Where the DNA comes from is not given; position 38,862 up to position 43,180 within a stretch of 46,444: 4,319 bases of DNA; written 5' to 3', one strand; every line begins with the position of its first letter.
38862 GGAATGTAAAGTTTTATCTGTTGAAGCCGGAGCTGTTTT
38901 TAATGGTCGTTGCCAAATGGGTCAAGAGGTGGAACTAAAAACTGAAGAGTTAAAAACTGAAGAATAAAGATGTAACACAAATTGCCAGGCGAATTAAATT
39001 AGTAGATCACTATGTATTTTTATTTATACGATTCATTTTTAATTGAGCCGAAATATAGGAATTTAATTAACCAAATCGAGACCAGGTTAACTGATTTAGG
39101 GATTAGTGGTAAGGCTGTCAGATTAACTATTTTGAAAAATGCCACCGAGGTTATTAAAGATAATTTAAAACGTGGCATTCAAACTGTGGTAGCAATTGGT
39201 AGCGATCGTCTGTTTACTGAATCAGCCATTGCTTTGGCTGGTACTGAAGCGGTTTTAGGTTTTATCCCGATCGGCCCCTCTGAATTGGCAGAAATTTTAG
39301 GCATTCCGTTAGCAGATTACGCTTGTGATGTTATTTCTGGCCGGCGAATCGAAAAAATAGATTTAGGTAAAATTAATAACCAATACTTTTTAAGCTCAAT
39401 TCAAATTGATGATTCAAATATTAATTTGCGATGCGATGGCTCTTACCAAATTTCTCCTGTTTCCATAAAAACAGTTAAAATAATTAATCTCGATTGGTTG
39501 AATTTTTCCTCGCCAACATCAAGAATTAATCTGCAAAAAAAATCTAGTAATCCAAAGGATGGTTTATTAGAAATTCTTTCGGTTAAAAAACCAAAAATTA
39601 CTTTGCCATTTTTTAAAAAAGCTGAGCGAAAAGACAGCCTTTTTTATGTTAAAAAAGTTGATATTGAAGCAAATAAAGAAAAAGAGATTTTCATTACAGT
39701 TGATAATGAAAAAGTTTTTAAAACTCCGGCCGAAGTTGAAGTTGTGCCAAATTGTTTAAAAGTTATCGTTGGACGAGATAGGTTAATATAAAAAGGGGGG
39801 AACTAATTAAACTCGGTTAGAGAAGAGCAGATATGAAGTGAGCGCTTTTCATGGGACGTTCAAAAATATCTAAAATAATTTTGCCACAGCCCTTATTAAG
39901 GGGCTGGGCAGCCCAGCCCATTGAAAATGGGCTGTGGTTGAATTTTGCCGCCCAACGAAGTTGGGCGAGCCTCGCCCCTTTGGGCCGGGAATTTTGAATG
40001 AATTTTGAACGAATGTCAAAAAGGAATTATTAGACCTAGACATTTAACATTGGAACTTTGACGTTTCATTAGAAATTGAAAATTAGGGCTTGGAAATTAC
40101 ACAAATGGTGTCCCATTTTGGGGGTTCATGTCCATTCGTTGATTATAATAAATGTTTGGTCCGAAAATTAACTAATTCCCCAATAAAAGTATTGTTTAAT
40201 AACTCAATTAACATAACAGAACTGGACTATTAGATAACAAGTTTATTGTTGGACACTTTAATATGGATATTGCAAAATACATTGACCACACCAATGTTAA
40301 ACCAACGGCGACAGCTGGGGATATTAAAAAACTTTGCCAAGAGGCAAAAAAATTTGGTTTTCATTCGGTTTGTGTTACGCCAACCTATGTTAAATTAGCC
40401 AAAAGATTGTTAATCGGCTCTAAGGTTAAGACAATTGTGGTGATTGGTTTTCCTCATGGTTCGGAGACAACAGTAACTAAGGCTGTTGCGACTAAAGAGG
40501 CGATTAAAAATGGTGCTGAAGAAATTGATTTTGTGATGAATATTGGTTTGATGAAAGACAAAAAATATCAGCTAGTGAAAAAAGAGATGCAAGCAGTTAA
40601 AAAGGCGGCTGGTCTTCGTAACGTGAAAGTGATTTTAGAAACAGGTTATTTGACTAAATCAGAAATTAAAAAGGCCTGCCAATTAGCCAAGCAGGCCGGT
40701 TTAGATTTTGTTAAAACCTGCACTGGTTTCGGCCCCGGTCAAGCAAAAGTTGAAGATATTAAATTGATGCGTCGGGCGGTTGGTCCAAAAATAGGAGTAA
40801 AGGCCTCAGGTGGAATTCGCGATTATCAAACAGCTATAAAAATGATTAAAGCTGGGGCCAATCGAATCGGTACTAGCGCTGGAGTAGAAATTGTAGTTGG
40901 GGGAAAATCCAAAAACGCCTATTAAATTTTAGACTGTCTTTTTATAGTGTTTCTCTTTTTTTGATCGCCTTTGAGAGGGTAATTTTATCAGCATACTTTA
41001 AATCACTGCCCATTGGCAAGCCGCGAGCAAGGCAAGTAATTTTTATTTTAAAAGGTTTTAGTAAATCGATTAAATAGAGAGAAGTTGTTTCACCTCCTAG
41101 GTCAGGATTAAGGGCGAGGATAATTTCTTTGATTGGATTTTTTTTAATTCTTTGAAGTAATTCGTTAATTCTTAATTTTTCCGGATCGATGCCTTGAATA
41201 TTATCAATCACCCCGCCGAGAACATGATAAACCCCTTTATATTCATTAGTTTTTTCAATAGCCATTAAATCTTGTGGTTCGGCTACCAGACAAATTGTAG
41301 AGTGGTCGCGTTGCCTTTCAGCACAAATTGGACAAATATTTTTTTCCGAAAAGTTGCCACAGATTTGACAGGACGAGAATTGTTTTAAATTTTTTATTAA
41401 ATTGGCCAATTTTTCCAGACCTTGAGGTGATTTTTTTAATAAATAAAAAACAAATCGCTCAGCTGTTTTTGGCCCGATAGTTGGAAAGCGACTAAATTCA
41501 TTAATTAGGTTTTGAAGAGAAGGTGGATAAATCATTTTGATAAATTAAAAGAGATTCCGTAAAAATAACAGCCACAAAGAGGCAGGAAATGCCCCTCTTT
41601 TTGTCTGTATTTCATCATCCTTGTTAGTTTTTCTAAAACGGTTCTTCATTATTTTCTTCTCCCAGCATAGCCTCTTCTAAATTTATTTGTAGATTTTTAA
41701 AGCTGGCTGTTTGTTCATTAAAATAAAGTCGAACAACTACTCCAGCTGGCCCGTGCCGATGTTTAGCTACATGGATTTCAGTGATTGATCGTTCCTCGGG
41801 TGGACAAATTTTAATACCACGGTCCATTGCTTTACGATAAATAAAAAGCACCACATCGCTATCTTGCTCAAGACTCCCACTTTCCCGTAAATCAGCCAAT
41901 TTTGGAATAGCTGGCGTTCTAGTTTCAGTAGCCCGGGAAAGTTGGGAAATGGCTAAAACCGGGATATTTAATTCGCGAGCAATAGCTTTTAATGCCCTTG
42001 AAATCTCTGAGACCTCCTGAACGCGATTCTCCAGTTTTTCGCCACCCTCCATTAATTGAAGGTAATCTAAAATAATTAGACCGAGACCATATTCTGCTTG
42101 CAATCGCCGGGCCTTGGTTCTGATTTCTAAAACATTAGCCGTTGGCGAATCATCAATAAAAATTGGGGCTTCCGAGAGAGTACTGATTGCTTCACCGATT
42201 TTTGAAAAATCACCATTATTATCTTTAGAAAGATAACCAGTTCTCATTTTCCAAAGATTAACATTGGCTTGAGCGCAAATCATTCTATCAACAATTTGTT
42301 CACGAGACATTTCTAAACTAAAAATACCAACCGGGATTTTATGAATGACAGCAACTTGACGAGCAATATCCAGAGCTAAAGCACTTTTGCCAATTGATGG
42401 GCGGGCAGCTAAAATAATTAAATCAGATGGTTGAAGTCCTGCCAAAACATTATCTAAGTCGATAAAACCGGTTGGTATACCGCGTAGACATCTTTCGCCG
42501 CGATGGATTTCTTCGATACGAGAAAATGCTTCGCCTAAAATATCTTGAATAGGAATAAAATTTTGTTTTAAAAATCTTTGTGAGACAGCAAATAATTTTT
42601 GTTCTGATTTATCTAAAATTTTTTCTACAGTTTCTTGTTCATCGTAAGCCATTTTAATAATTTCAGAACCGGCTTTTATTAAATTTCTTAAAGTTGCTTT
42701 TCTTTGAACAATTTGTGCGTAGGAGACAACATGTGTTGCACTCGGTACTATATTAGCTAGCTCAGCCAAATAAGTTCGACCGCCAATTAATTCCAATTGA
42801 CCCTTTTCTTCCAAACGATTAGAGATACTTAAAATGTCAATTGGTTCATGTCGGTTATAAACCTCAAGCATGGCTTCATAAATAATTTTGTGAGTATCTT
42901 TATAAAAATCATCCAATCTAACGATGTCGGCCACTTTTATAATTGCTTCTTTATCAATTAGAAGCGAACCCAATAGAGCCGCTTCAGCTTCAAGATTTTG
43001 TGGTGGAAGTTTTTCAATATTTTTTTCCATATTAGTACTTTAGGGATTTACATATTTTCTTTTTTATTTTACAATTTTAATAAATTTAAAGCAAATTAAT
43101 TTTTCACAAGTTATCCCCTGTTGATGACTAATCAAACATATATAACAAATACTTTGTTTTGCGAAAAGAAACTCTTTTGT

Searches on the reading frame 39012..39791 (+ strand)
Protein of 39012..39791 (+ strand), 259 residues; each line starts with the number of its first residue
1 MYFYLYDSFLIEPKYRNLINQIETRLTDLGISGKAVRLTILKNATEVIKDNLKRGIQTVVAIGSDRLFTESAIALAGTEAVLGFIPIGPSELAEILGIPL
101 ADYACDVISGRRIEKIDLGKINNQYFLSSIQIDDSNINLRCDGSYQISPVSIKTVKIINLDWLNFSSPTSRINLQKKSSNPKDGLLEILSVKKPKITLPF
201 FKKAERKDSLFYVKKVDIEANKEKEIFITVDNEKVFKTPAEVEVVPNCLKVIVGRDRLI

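Call 90: search_protein_families(library=pfam, proteins=[window:39012-39791:+], max_evalue=0.0001)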
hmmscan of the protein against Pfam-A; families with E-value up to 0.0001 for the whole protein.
window:39012-39791:+ (259 aa): 1 family
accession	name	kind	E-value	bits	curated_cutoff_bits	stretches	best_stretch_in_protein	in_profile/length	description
PF00781.29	DAGK_cat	-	2.1e-05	24.5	23.6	1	16-121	16-125/125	Diacylglycerol kinase catalytic domain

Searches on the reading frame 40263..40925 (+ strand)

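Call 90: search_protein_families(library=pfam, proteins=[window:40263-40925:+], max_evalue=0.0001)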
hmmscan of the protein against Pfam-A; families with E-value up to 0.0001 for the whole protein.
window:40263-40925:+ (220 aa): 1 family
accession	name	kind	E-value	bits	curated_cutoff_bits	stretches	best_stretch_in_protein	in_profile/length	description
PF01791.15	DeoC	-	3.7e-19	69.7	23.8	1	4-208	3-224/229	DeoC/LacD family aldolase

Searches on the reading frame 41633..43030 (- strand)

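Call 74: search_protein_families(library=pfam, proteins=[window:41633-43030:-], max_evalue=0.00001)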
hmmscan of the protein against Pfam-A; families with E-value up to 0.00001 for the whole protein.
window:41633-43030:- (465 aa): 3 families
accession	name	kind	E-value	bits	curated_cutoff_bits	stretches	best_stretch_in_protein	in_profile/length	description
PF03796.21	DnaB_C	-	3.1e-96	322.1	27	1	184-446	1-255/255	DnaB-like helicase C terminal domain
PF00772.26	DnaB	-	1.1e-34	119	23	1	9-109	2-102/103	DnaB-like helicase N terminal domain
PF13481.12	AAA_25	-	1.4e-12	48.1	27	1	195-366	25-192/195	AAA domain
